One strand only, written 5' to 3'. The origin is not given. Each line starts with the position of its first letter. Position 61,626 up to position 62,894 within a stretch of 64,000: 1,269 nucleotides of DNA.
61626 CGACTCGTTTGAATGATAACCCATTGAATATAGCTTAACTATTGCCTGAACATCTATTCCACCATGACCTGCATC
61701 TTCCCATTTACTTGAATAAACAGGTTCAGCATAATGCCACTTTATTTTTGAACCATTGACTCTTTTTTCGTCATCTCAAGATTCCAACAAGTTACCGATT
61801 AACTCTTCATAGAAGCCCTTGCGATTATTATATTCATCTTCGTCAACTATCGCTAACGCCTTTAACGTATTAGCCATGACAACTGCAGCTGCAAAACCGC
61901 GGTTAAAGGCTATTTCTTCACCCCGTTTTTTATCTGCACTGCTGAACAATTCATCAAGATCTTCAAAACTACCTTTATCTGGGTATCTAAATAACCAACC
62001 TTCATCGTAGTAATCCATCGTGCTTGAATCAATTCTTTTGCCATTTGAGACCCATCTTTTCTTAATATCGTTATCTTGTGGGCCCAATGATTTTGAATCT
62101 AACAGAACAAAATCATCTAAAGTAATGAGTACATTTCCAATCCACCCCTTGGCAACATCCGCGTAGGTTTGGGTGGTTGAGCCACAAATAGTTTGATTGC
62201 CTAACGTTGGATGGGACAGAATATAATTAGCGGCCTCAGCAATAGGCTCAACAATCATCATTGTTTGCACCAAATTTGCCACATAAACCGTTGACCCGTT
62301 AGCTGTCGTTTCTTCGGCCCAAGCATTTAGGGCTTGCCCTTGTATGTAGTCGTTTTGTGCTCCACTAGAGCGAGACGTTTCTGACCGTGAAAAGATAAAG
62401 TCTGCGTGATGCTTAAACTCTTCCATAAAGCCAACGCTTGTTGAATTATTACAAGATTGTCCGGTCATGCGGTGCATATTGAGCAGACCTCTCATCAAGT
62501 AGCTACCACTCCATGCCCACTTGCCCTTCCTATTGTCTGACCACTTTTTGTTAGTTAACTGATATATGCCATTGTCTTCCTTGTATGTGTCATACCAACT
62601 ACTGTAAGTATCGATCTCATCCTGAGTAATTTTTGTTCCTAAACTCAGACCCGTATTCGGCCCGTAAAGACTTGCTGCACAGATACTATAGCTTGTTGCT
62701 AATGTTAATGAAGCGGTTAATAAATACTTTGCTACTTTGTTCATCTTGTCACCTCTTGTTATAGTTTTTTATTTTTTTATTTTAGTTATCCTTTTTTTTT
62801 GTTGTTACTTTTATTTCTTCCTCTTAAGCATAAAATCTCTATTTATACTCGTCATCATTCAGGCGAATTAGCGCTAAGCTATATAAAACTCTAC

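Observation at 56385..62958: Cassette architecture: unrelated cargo genes in identical expression frames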

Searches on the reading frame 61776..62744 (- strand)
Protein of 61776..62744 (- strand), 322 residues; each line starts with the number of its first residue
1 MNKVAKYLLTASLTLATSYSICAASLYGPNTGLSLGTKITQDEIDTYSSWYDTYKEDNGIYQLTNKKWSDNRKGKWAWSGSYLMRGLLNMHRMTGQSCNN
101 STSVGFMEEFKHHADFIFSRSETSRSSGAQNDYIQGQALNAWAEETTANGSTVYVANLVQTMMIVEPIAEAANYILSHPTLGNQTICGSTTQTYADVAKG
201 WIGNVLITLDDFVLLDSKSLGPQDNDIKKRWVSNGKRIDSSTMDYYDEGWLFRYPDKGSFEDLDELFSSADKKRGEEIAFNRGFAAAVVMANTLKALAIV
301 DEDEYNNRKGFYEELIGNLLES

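Call 8: search_protein_families(library=pfam, proteins=[window:61776-62744:-])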
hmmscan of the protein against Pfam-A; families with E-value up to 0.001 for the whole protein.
window:61776-62744:- (322 aa): 0 families

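Call 21: find_homologous_proteins(query=window:61776-62744:-)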
Query window:61776-62744:- (322 aa): 2 proteins with E <= 0.001 among 1147 candidates.
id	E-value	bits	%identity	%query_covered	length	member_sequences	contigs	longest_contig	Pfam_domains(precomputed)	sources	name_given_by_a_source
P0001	9.9e-215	729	100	100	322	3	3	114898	-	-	-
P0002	2.4e-177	607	81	100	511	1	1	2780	-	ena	-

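Call 22: find_encoding_contigs(protein=P0001, flank=10000, max_places=6)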
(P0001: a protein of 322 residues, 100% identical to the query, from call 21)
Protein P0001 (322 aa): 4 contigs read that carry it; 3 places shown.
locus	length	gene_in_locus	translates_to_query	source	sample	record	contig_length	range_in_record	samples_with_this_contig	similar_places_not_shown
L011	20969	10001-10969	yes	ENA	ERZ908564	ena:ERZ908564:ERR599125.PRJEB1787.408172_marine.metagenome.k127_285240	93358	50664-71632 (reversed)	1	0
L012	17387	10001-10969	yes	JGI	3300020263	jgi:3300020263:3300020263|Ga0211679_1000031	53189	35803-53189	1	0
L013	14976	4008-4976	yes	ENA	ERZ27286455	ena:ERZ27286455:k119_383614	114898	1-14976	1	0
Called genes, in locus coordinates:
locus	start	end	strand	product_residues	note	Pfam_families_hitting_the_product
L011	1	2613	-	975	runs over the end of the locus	PF18339:Tudor_1_RapA, PF18337:Tudor_RapA, PF00176:SNF2-rel_dom, PF04851:ResIII, PF00270:DEAD, PF00271:Helicase_C, PF12137:RapA_C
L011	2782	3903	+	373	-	PF13638:PIN_4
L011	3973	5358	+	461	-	PF13401:AAA_22 (faint), PF13638:PIN_4, PF13604:AAA_30 (faint), PF02562:PhoH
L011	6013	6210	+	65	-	-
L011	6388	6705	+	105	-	-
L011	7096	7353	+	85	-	-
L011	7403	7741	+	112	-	PF13657:Couple_hipA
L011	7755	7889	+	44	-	-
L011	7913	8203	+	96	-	PF13166:AAA_13, PF13304:AAA_21 (weak)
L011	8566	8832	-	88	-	PF00665:rve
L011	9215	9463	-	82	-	PF01527:HTH_Tnp_1 (weak)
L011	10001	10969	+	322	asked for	-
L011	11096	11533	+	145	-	-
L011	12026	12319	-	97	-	PF13358:DDE_3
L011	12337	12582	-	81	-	PF13358:DDE_3 (weak)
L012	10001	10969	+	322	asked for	-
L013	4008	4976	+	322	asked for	-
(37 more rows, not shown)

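Call 23: find_encoding_contigs(protein=P0002, flank=10000, max_places=6)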
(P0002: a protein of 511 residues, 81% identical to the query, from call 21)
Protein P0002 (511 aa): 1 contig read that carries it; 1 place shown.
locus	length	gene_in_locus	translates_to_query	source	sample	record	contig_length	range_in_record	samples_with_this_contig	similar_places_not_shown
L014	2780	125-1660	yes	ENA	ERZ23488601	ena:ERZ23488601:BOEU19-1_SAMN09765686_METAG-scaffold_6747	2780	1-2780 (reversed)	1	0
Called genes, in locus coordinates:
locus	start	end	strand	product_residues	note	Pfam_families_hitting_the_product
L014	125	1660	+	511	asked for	-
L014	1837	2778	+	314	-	?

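Call 26: search_protein_families(library=pfam, proteins=[L014:1837-2778:+, P0002], max_evalue=0.1)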
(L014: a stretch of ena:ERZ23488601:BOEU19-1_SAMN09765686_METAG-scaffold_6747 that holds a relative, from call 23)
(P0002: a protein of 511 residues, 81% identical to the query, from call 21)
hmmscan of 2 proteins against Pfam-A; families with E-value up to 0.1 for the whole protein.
L014:1837-2778:+ (314 aa): 2 families
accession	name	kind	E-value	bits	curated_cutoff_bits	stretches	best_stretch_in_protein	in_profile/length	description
PF00884.28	Sulfatase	-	9e-33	114.3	25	1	37-314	1-235/301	Sulfatase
PF01663.27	Phosphodiest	-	0.003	17.6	23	1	57-104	17-63/342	Type I phosphodiesterase / nucleotide pyrophosphatase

P0002 (511 aa): 0 families
